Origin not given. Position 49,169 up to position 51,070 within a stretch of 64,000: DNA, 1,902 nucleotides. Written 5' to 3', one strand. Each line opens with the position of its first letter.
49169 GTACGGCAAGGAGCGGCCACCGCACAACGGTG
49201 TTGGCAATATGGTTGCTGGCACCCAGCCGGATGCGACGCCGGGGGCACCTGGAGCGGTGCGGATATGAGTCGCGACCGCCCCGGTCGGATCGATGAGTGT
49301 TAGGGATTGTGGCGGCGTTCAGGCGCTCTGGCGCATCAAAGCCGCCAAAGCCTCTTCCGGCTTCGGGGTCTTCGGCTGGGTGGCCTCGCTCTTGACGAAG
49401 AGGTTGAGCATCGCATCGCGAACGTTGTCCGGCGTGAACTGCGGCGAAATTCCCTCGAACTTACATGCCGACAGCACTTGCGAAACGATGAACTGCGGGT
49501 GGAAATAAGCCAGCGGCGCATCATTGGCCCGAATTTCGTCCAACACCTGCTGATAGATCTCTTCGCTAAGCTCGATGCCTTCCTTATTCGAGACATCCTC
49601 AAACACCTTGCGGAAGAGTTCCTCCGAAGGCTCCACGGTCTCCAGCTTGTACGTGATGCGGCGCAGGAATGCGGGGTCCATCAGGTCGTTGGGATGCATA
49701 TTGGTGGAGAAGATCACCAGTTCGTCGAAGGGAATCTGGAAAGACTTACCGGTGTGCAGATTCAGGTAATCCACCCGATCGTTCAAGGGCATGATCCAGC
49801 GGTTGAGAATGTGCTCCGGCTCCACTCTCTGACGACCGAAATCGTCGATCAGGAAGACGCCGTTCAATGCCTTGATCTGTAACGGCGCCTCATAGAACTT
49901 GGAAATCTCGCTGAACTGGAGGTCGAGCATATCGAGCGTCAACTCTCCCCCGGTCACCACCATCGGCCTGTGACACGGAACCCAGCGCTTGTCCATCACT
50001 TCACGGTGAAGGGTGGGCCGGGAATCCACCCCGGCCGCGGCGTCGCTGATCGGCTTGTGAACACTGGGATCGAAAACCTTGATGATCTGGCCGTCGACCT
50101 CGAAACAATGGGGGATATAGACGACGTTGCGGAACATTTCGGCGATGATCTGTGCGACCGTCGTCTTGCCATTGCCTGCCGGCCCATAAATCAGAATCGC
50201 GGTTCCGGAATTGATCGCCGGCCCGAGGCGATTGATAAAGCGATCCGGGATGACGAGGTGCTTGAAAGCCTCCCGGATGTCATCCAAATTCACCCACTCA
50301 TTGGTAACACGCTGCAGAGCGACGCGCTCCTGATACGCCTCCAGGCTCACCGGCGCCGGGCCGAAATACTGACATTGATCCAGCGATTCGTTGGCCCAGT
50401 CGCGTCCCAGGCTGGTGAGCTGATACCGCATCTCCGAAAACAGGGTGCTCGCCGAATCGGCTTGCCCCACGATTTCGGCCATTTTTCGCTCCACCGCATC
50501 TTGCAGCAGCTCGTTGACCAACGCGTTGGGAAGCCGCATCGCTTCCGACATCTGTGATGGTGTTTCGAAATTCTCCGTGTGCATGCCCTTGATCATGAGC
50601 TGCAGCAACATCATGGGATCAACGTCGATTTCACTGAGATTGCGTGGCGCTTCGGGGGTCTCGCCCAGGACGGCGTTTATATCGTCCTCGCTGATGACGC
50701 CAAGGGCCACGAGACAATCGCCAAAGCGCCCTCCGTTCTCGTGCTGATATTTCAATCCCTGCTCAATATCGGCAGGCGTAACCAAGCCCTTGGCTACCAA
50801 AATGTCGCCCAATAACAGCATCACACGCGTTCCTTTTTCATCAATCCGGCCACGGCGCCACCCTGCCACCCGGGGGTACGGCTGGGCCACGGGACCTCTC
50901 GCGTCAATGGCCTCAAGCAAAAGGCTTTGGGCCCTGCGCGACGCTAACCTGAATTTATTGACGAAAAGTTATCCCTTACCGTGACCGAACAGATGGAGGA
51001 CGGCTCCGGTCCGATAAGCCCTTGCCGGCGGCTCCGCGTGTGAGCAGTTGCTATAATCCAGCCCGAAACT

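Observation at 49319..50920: T2SS-E N-terminal / MshEN-like domain fused to a CbbX/SpoVK-type AAA+ ATPase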

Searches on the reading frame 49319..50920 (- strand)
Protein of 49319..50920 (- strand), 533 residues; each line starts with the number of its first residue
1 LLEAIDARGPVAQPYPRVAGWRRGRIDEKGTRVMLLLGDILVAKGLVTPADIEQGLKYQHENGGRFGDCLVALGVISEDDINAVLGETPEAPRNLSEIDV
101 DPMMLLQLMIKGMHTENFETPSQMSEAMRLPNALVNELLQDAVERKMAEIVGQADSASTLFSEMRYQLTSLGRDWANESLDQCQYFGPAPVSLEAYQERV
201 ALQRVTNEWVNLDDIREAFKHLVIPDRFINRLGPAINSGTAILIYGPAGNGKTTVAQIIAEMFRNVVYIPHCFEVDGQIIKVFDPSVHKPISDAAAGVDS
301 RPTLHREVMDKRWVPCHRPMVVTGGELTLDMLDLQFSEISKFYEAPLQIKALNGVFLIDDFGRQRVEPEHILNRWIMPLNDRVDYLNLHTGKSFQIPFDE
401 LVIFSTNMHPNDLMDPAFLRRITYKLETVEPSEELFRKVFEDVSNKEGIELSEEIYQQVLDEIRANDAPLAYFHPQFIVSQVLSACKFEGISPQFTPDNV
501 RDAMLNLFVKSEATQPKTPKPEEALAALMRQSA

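Call 3: search_protein_families(library=pfam, proteins=[window:49319-50920:-], max_evalue=1)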
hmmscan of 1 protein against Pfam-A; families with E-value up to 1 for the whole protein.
window:49319-50920:- (533 aa): 24 families
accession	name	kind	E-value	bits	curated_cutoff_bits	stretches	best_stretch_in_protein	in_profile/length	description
PF21984.2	DnaD_N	-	0.00035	21.1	27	1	101-171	18-86/101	DnaD N-terminal domain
PF00004.35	AAA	-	0.00051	20.9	21.2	1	242-278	1-37/131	ATPase family associated with various cellular activities (AAA)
PF13191.12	AAA_16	-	0.0017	19.3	32.6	1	237-294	22-85/167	AAA ATPase domain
PF07728.20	AAA_5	-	0.0019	18.7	22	1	242-269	2-31/139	AAA domain (dynein-related subfamily)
PF20720.3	nSTAND3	-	0.0031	17.7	27.2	1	240-268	18-46/155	Novel STAND NTPase 3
PF05496.18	RuvB_N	-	0.0033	17.6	27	1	241-263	35-57/159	Holliday junction DNA helicase RuvB P-loop domain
PF00005.33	ABC_tran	-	0.0089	17.1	25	1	235-264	7-36/137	ABC transporter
PF13238.12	AAA_18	-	0.011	16.7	29.4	1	242-273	1-31/128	AAA domain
PF00910.28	RNA_helicase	-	0.011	16.7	21.5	1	242-265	1-24/105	RNA helicase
PF13401.12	AAA_22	-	0.019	15.7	27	1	239-275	5-33/130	AAA domain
PF01637.24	ATPase_2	-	0.024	14.9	33.2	1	239-283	20-68/225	ATPase domain predominantly from Archaea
PF00931.28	NB-ARC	-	0.034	13.9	23.5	1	230-275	10-51/248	NB-ARC domain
PF02367.23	TsaE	-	0.042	14.2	26.6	1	228-263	10-45/128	Threonylcarbamoyl adenosine biosynthesis protein TsaE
PF00158.32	Sigma54_activat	-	0.051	13.7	20.2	1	230-261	13-44/168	Sigma-54 interaction domain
PF13479.12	AAA_24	-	0.095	13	27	1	240-264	3-23/195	AAA domain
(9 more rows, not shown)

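Call 4: search_protein_families(library=ncbifam, proteins=[window:49319-50920:-], max_evalue=1)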
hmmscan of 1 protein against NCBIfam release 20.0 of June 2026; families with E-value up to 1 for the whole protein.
window:49319-50920:- (533 aa): 64 families (the best 25 are shown)
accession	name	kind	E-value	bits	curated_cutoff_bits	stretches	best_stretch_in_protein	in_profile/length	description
NF053729.1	c-di-GMP_motif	domain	7.2e-16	57.7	38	1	37-87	2-52/53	cyclic di-GMP-binding domain-containing protein, MshE-related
NF042959.1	IteA_antiphage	equivalog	8.9e-08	31.7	510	2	397-446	223-270/367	anti-phage ATPase IteA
TIGR03029.1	EpsG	equivalog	2e-06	27.2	313.8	1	37-87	5-55/274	chain length determinant protein tyrosine kinase EpsG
NF012033.0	PRK15489.1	equivalog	9.4e-05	20.7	537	1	34-177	490-632/703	glycosyl transferase family protein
NF003229.0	PRK04195.1-5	equivalog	0.00042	19.1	280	1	238-264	43-69/413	replication factor C large subunit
TIGR00954.1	3a01203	subfamily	0.00085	17.9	918.9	1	222-263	460-503/660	peroxysomal long chain fatty acyl transporter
NF041006.2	cell_div_CdvC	equivalog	0.0017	17.3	650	1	207-261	103-156/370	cell division protein CdvC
NF006987.0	PRK09452.1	equivalog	0.0018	17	482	1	203-262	11-66/378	spermidine/putrescine ABC transporter ATP-binding protein PotA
TIGR02788.1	VirB11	equivalog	0.0021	17.2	249.95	1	191-263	96-168/308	P-type DNA transfer ATPase VirB11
TIGR00635.1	ruvB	equivalog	0.0023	17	299.05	1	242-265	33-56/305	Holliday junction branch migration DNA helicase RuvB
TIGR02903.1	spore_lon_C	equivalog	0.0027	16.3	678.8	1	218-282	152-216/615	Lon family ATP-dependent protease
NF000868.0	PRK00080.1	equivalog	0.0033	16.4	282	1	242-264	54-76/330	Holliday junction branch migration DNA helicase RuvB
NF009881.0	PRK13341.1-2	equivalog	0.0033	15.3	651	1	221-263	35-76/736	AAA family ATPase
NF003233.0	PRK04195.2-3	equivalog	0.0039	16.1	471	1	241-267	40-66/504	replication factor C large subunit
NF008105.0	PRK10851.1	equivalog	0.0051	15.5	502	1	226-262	15-51/362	sulfate/thiosulfate ABC transporter ATP-binding protein CysA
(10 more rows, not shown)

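Call 6: search_protein_families(library=padloc, proteins=[window:49319-50821:-], max_evalue=1)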
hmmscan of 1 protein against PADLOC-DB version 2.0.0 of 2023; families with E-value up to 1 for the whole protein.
window:49319-50821:- (500 aa): 10 families
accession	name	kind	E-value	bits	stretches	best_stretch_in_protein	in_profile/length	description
PDLC02196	IetA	-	1.4e-08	32.6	2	203-230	119-146/374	-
PDLC02195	IetA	-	2.7e-07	28.2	2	202-231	133-162/395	-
PDLC04232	IetA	-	3.2e-07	28.1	2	207-230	117-140/330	-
PDLC05035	PDC-S53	-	0.0012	15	1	207-232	511-536/900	-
PDLC04140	mad8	-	0.0018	15.8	1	203-254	24-67/314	mads_8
PDLC00914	TRIP13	-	0.0022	15.5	1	368-435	190-253/302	TRIP13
PDLC03838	DolB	-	0.0038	14.5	1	206-231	166-191/375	-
PDLC00915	TRIP13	-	0.014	12.8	1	208-231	65-88/302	TRIP13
PDLC05079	PDC-S73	-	0.014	12.2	1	179-230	165-215/752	-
PDLC01993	RtcR--CARF_AAA_HTH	-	0.049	10.1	1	202-231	200-229/523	-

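Call 7: search_solved_structures(query=window:49319-50821:-, max_evalue=1, show_alignments=3)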
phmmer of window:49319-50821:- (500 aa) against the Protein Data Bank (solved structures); distinct sequences matched with E-value up to 1: 173 (the best 60 are shown).
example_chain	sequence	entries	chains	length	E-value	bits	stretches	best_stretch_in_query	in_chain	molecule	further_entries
6f8l_G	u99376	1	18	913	3e-08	36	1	4-46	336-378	Type IV pilus assembly protein PilF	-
5htl_A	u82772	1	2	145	3e-07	32.7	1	4-73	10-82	MSHA biogenesis protein MshE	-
6ejf_G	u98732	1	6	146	0.00014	23.9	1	4-46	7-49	Type IV pilus assembly protein PilF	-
9d2f_A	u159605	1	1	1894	0.00032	22.7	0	186-228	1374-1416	Adenylate kinase 9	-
5vc7_A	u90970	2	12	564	0.00058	21.9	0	179-228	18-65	VCP-like ATPase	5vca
7swl_A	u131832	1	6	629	0.00065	21.7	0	207-237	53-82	Rix7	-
4d82_A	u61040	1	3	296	0.00069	21.6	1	172-229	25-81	AAA ATPase, central domain protein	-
3jc8_Ba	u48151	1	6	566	0.00072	21.5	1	4-79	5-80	Type IV-A pilus assembly ATPase PilB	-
5g4g_A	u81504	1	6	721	0.00074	21.5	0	166-228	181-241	VCP-LIKE ATPASE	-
5g4f_A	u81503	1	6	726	0.00076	21.5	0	166-228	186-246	VCP-LIKE ATPASE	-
4d81_A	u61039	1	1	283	0.0008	21.4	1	173-229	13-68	AAA ATPase, central domain protein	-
4d80_A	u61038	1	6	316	0.00081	21.4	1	172-229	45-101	AAA ATPASE, CENTRAL DOMAIN PROTEIN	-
9cru_A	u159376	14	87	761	0.00082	21.4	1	182-230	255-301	Vesicular-fusion protein SEC18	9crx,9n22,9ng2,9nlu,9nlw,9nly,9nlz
4lcb_A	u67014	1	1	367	0.0014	20.5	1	175-230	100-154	Cell division protein CdvC, Vps4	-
7t3i_A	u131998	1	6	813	0.0016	20.4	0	207-237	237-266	Rix7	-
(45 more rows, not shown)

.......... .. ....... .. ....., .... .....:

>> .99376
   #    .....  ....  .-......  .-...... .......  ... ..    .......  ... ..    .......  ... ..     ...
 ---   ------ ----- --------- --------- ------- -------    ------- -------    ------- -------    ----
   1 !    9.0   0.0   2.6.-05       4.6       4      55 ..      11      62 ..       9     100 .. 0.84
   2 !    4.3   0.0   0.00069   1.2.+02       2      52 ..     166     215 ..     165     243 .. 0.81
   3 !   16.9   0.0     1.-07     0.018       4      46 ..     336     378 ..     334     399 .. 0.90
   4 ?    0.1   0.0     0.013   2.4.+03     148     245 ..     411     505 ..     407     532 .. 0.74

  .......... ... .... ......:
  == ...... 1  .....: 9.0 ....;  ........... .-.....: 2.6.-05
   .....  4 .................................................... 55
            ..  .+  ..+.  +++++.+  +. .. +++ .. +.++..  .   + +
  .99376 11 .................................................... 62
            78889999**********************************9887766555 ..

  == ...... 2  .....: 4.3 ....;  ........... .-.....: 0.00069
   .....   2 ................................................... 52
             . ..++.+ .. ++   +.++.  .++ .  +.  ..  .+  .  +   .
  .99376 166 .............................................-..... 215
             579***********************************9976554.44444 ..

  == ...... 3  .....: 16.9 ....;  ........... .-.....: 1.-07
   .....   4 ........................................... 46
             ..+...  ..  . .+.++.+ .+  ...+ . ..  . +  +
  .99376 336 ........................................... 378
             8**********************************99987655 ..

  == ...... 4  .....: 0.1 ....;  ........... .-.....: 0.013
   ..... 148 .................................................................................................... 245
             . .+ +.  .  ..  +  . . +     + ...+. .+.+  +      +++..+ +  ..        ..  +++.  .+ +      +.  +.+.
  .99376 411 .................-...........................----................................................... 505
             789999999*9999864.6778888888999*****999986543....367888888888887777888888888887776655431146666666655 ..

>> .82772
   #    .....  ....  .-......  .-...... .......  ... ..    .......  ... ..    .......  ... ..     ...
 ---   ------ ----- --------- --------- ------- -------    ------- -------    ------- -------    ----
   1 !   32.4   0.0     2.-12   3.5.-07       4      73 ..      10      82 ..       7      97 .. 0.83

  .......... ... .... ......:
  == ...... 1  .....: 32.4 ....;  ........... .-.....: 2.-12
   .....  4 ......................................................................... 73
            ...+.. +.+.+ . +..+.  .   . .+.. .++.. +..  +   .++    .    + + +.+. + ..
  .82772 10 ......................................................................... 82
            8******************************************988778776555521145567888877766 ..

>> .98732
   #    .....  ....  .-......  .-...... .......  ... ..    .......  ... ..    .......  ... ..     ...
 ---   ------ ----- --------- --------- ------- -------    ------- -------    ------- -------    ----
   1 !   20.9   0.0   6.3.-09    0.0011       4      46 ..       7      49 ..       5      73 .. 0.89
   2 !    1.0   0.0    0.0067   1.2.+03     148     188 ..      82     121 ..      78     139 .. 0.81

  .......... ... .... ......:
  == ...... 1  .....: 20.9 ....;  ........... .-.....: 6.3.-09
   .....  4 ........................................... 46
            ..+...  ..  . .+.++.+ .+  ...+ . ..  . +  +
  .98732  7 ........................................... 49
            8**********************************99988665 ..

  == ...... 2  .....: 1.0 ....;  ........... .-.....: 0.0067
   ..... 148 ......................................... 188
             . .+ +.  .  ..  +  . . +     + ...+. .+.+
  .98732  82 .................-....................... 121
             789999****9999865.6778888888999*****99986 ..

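Call 8: find_homologous_proteins(query=window:49319-50821:-)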
Query window:49319-50821:- (500 aa): 7994 proteins with E <= 0.001 among 8000 candidates; the best 120 are listed.
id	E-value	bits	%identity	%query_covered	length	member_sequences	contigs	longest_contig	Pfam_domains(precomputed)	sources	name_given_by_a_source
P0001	0.0e+0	1134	100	100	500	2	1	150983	-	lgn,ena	-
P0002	1.3e-266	903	78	100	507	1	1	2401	-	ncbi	-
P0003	1.8e-265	899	76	100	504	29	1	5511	-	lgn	-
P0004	1.1e-264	897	77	98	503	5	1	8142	-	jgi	jgi:DNA polymerase III delta prime subunit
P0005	1.6e-261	886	75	100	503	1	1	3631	-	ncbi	-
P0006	6.3e-261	884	77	97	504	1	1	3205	-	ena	-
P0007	1.3e-259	880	77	98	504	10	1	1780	-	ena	-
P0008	8.0e-245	831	72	95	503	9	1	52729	-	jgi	jgi:energy-coupling factor transporter ATP-binding protein EcfA2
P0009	2.3e-243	826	69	100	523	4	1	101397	-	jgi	jgi:energy-coupling factor transporter ATP-binding protein EcfA2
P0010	1.5e-241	820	74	95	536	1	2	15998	-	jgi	jgi:energy-coupling factor transporter ATP-binding protein EcfA2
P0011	1.1e-236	804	70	97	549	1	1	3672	-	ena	-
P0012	1.9e-236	803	72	94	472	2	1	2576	-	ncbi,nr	ncbi:MAG: hypothetical protein O7C66_06385, partial [Alphaproteobacteria bacterium]|nr:hypothetical 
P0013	5.1e-231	786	69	96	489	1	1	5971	-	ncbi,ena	-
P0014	3.0e-229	780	67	100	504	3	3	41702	-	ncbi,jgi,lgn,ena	ncbi:MAG TPA: ATPase [Alphaproteobacteria bacterium]|jgi:energy-coupling factor transporter ATP-bind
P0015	8.2e-229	778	70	96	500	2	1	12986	-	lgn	-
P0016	6.3e-228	775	68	96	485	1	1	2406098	-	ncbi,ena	-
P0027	1.1e-211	722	63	95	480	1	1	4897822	-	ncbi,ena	-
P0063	7.0e-200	683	63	95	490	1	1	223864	-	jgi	jgi:predicted ATPase with chaperone activity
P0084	2.3e-198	678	59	96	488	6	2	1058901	-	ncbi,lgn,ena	-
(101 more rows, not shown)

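Call 19: find_encoding_contigs(protein=window:49319-50821:-, flank=10000, max_places=3)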
Protein window:49319-50821:- (500 aa): 2 contigs read that carry it; 2 places shown.
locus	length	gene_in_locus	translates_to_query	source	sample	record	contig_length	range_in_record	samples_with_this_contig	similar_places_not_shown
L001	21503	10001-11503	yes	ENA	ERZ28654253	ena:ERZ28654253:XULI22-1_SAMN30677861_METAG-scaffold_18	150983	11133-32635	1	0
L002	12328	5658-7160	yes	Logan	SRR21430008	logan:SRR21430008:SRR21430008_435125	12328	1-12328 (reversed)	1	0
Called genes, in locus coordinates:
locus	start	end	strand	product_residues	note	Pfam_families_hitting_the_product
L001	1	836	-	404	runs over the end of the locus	PF00180:Iso_dh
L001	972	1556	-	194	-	PF18306:LDcluster4, PF03641:Lysine_decarbox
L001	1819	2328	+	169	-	PF01322:Cytochrom_C_2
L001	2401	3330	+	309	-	PF00034:Cytochrom_C (weak), PF13442:Cytochrome_CBB3 (faint)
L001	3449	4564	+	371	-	PF17936:Big_6 (faint), PF19077:Big_13 (faint), PF13620:CarboxypepD_reg (faint), PF01476:LysM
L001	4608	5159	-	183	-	-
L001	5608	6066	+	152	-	PF02666:PS_Dcarbxylase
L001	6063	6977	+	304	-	PF01066:CDP-OH_P_transf, PF08009:CDP-OH_P_tran_2 (weak)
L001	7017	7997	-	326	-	-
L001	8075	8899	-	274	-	PF05552:MS_channel_1st_1, PF21088:MS_channel_1st, PF00924:MS_channel_2nd, PF21082:MS_channel_3rd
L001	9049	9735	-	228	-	PF01042:Ribonuc_L-PSP (weak)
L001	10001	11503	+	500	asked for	-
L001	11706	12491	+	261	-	PF03070:TENA_THI-4 (weak), PF14518:Haem_oxygenas_2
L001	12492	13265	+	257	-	PF00106:adh_short, PF08659:KR, PF01370:Epimerase (weak), PF13561:adh_short_C2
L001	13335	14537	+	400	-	PF26233:NicX (weak)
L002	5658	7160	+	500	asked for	-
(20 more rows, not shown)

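Call 20: find_encoding_contigs(protein=P0016, flank=8000, max_places=1)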
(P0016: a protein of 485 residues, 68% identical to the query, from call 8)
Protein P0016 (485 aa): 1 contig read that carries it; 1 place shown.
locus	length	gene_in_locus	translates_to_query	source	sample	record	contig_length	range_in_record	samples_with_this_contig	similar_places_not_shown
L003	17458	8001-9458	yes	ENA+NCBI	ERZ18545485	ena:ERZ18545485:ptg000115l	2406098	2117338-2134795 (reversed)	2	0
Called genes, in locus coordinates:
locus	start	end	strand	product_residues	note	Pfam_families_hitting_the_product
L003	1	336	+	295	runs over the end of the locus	PF02668:TauD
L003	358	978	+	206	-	PF01327:Pep_deformylase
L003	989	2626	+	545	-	PF00732:GMC_oxred_N, PF00890:FAD_binding_2 (faint), PF05199:GMC_oxred_C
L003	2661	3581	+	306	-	PF00106:adh_short, PF08659:KR, PF13561:adh_short_C2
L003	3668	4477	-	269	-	-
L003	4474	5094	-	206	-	PF14559:TPR_19 (weak)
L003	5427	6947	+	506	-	PF04773:FecR (weak)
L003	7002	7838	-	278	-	PF00881:Nitroreductase, PF28600:Nitroreductase_C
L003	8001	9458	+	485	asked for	-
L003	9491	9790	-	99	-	-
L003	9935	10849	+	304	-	PF00389:2-Hacid_dh, PF02826:2-Hacid_dh_C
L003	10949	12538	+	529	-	PF01580:FtsK_SpoIIIE (faint), PF01935:DUF87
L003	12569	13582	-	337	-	PF04909:Amidohydro_2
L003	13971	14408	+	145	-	PF04828:GFA (weak)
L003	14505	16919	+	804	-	PF04879:Molybdop_Fe4S4, PF00384:Molybdopterin, PF01568:Molydop_binding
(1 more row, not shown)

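Call 21: find_encoding_contigs(protein=P0027, flank=8000, max_places=1)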
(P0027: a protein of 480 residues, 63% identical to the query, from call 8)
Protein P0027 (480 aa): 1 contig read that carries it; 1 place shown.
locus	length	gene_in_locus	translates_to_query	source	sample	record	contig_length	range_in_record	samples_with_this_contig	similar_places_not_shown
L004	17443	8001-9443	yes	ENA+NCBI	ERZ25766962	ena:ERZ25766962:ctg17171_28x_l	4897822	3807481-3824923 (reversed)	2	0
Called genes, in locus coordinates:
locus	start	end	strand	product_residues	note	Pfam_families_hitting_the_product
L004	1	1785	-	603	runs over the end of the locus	-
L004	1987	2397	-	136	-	PF13622:4HBT_3 (weak), PF03061:4HBT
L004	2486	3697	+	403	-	PF00067:p450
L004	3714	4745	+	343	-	PF00296:Bac_luciferase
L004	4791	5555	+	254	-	PF05721:PhyH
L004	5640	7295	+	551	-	-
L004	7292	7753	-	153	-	-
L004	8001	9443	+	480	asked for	-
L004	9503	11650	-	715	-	PF02743:dCache_1, PF00672:HAMP (weak), PF00015:MCPsignal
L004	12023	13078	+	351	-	PF04055:Radical_SAM, PF13186:SPASM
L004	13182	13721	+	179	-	-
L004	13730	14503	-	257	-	PF12706:Lactamase_B_2, PF13483:Lactamase_B_3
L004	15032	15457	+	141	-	PF12172:zf-ChsH2 (weak), PF01796:OB_ChsH2_C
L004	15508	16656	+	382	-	PF00108:Thiolase_N, PF02803:Thiolase_C, PF22691:Thiolase_C_1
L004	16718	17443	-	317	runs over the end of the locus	PF00487:FA_desaturase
